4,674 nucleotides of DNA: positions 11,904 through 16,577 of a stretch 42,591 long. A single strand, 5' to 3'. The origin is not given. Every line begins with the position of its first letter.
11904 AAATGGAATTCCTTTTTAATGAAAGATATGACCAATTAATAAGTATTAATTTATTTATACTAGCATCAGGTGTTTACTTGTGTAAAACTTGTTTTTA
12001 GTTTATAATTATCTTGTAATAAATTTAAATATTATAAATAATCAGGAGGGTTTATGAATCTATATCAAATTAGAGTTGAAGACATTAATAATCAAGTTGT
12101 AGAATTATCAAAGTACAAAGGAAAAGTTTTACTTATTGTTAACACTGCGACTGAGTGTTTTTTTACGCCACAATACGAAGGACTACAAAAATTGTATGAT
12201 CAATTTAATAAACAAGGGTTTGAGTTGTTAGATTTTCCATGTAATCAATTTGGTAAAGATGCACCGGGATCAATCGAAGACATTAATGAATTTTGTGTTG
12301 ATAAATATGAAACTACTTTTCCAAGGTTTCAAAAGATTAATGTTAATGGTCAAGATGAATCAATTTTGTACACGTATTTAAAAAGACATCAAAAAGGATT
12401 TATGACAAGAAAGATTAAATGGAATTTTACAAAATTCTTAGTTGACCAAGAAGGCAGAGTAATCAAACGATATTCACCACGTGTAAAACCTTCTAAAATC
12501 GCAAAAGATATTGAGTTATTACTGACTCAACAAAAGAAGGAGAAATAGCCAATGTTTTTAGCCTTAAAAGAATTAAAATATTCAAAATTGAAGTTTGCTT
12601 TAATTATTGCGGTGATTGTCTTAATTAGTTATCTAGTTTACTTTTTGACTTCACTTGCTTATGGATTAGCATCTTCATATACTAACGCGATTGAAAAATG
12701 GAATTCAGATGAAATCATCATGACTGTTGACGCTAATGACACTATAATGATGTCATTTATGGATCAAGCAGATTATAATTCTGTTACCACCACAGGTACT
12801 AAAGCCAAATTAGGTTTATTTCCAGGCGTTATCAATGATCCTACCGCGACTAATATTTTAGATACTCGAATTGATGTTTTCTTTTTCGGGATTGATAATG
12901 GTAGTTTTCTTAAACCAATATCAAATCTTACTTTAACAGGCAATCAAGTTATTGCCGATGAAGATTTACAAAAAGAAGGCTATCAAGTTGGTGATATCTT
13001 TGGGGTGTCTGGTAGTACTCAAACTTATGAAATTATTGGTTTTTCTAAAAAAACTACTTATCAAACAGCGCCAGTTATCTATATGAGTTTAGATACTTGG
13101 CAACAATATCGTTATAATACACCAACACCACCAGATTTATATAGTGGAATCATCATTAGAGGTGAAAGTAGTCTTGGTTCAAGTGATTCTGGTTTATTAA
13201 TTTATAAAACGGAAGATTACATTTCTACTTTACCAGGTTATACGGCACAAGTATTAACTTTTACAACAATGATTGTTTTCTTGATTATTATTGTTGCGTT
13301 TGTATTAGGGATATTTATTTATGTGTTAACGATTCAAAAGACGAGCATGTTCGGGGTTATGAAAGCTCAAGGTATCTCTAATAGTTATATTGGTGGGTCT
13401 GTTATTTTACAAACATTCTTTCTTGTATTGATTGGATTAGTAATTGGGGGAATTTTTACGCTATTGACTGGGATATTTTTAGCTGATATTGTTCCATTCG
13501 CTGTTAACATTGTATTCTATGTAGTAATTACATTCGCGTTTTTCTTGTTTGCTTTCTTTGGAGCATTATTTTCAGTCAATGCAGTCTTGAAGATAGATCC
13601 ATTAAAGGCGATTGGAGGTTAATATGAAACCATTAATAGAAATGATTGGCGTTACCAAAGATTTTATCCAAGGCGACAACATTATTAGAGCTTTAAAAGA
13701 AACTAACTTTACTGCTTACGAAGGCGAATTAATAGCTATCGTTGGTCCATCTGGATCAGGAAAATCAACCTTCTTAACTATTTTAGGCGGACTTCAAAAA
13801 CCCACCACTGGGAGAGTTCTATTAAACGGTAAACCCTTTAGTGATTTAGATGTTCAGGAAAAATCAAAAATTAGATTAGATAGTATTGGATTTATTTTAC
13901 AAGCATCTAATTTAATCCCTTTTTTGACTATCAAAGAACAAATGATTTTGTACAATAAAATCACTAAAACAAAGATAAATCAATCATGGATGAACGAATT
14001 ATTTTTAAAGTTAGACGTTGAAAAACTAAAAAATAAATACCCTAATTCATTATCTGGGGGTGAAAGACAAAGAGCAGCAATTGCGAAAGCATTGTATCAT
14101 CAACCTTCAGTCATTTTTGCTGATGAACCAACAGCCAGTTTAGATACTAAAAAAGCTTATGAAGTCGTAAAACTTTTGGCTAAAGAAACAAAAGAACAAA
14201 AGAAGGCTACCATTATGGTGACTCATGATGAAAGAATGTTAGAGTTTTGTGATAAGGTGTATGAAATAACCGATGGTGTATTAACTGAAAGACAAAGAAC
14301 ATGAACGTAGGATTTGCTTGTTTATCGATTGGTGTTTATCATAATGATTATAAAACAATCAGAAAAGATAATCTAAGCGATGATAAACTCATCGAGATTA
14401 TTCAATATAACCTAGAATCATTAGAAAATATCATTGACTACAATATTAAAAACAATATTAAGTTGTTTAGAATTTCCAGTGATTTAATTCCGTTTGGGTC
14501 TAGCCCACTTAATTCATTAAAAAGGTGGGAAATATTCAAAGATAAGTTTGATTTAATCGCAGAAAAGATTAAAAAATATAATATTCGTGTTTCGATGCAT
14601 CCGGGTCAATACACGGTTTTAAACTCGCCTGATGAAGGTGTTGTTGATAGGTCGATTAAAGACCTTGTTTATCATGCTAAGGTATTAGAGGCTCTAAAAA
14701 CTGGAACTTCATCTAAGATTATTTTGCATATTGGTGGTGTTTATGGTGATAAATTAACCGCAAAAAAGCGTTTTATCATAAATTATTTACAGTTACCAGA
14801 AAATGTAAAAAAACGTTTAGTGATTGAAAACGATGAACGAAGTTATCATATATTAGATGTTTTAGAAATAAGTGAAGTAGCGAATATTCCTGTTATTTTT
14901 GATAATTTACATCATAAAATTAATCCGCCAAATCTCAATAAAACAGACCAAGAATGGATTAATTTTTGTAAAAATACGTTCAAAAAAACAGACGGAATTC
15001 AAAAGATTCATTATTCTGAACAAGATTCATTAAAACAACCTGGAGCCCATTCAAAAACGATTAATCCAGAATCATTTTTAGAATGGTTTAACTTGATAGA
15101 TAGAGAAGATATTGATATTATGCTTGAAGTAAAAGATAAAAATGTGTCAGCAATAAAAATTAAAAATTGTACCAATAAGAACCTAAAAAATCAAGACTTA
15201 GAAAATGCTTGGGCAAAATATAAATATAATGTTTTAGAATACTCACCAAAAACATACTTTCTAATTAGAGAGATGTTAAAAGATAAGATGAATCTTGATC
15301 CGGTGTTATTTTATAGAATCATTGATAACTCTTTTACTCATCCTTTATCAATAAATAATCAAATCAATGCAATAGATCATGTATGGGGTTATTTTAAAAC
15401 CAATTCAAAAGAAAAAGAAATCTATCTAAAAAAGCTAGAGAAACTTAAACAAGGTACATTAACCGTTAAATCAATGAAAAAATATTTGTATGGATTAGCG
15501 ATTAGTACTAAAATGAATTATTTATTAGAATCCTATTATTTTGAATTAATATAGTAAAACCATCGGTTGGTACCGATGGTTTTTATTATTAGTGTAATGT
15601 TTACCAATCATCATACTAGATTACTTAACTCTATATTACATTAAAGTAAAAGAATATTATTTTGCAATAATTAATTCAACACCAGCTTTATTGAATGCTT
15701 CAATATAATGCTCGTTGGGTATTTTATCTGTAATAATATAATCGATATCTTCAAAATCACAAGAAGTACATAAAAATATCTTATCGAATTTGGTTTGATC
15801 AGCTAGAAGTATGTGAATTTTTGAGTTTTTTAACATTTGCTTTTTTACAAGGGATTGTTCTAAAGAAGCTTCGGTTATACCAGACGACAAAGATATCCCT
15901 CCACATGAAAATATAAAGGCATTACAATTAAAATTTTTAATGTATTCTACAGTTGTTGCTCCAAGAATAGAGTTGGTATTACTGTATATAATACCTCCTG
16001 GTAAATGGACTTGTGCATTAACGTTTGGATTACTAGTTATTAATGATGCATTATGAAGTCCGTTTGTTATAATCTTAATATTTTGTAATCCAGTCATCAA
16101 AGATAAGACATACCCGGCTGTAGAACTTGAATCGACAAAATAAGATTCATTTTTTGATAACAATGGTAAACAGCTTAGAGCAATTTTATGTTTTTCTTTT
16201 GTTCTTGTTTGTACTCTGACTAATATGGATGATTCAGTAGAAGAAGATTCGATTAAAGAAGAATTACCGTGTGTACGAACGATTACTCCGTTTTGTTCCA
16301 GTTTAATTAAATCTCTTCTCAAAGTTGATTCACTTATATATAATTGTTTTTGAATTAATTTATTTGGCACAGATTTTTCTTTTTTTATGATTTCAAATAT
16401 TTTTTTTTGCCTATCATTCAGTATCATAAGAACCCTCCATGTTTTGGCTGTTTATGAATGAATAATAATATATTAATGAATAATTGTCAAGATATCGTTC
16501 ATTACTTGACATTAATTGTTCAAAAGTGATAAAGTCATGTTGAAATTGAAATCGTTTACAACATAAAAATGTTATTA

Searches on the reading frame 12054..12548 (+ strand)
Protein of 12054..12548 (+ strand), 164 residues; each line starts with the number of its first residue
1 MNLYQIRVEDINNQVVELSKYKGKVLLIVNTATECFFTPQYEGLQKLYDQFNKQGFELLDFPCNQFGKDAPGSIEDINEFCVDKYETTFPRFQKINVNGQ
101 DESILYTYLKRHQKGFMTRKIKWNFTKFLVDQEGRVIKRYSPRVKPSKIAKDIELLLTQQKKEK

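Call 86: search_protein_families(library=pfam, proteins=[window:12054-12548:+], max_evalue=0.001)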
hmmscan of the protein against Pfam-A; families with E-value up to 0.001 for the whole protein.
window:12054-12548:+ (164 aa): 2 families
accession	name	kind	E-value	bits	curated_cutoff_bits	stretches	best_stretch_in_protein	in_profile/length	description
PF00255.25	GSHPx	-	1.3e-35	121.7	27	1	3-110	1-108/108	Glutathione peroxidase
PF00578.27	AhpC-TSA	-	1.1e-05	25.8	26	1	8-60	10-64/124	AhpC/TSA family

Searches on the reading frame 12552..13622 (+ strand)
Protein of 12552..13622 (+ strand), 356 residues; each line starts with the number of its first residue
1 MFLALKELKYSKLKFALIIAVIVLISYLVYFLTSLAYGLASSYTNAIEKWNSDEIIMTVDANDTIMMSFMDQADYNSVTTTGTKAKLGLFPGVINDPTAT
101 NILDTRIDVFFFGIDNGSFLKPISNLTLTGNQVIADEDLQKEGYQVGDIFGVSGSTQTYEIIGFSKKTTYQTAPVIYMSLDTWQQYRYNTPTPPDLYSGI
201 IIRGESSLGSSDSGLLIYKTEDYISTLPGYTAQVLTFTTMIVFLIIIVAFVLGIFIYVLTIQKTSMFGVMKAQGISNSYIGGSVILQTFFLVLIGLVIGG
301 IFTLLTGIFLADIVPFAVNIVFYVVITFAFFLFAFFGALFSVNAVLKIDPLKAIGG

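Call 59: search_protein_families(library=pfam, proteins=[window:12552-13622:+], max_evalue=0.0001)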
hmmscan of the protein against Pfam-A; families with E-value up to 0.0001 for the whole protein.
window:12552-13622:+ (356 aa): 1 family
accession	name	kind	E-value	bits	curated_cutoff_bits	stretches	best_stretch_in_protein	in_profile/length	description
PF02687.27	FtsX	-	1.3e-09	38.5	25.5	1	239-350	2-120/120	FtsX-like permease C-terminal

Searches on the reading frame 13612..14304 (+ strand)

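Call 5: search_protein_families(library=pfam, proteins=[window:13612-14304:+], max_evalue=0.01)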
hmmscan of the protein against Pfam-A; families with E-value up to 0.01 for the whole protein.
window:13612-14304:+ (230 aa): 7 families
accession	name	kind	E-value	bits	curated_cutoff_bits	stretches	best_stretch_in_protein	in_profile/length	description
PF00005.33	ABC_tran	-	3.4e-33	115.6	25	1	28-175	1-137/137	ABC transporter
PF13304.12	AAA_21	-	4.4e-10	40.5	27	2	135-207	226-300/304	AAA domain, putative AbiEii toxin, Type IV TA system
PF02463.25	SMC_N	-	6.1e-10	39.3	40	1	30-220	16-212/220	RecF/RecN/SMC N terminal domain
PF13555.12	AAA_29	-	0.0018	18.4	27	1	38-55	23-39/61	P-loop containing region of AAA domain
PF13175.12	AAA_15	-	0.0047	17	32.1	0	39-65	24-50/374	AAA ATPase domain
PF13166.12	AAA_13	-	0.0059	15.8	36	0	164-207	526-571/713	AAA domain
PF13401.12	AAA_22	-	0.0099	16.6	27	0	39-62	6-29/130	AAA domain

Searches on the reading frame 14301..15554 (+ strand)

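Call 5: search_protein_families(library=pfam, proteins=[window:14301-15554:+], max_evalue=0.01)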
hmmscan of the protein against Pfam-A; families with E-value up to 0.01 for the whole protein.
window:14301-15554:+ (417 aa): 3 families
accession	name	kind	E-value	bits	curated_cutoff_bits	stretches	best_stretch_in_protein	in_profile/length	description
PF03851.20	UvdE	-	9.8e-64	215.7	24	1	19-260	27-269/275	UV-endonuclease UvdE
PF08349.16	DUF1722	-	6.1e-14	52.7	22.5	1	308-415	1-114/117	Protein of unknown function (DUF1722)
PF01261.30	AP_endonuc_2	-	0.0028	17.8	31.1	1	70-278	20-230/249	Xylose isomerase-like TIM barrel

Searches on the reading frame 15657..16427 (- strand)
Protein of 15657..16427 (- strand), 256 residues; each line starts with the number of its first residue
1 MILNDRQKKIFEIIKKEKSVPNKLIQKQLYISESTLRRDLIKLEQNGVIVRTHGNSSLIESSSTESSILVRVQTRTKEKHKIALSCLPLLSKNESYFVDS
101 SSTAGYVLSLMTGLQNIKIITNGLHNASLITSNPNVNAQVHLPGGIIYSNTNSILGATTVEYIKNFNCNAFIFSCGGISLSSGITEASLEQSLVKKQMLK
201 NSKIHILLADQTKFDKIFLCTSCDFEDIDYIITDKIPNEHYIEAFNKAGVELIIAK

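Call 4: search_protein_families(library=pfam, proteins=[window:15657-16427:-], max_evalue=0.01)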
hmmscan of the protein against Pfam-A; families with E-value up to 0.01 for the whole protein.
window:15657-16427:- (256 aa): 5 families
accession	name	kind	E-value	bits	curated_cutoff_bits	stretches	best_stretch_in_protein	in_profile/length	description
PF00455.28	DeoRC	-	1.1e-36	126.7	31.8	1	76-235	3-160/160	DeoR C terminal sensor domain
PF08220.18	HTH_DeoR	-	4.8e-11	42.7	21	1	6-61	1-56/57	DeoR-like helix-turn-helix domain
PF08279.18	HTH_11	-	4.9e-05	23.6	25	1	6-51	1-47/55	HTH domain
PF13412.12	HTH_24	-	0.00012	22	21.9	1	3-49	1-47/48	Winged helix-turn-helix DNA-binding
PF01047.28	MarR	-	0.0012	19.2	24.6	1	3-54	1-52/59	MarR family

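Call 87: search_protein_families(library=ncbifam, proteins=[window:15657-16427:-], max_evalue=0.00001)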
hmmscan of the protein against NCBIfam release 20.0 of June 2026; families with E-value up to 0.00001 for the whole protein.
window:15657-16427:- (256 aa): 11 families
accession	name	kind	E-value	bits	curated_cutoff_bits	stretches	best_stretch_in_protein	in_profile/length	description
NF041397.1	TranRegGlpR_Halo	equivalog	4e-36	124.9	300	1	2-253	2-250/253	HTH-type transcriptional regulator GlpR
NF040755.1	AgaR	equivalog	5.2e-34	117.5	260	1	5-255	6-256/256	transcriptional repressor AgaR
NF007753.1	PRK10434.1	equivalog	2.6e-30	105.9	350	1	3-254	3-252/253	glucitol operon DNA-binding transcriptional repressor SrlR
NF008154.0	PRK10906.1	equivalog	2.5e-28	99.1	331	1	5-252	5-249/252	DeoR/GlpR family transcriptional regulator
NF007316.0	PRK09802.1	equivalog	1.9e-27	96.2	351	1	5-255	17-267/269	DeoR family transcriptional regulator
NF007720.0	PRK10411.1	equivalog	8.6e-25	87.4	259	1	4-236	3-234/243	L-fucose operon activator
NF040890.1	trans_reg_YgbI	equivalog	5.3e-24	85.1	400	1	1-256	1-253/253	DNA-binding transcriptional repressor YgbI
NF007961.0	PRK10681.1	equivalog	7.1e-22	78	244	1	5-253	7-251/252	DNA-binding transcriptional repressor DeoR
NF040887.2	trans_reg_YciT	exception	1.1e-21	77.5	450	1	3-252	1-243/246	DNA-binding transcriptional regulator YciT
NF010034.0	PRK13509.1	equivalog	4.9e-21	75.2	244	1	4-254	4-250/251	HTH-type transcriptional regulator UlaR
NF040947.1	trans_reg_LysM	equivalog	3.7e-07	30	180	1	5-77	3-73/136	HTH-type transcriptional regulator LysM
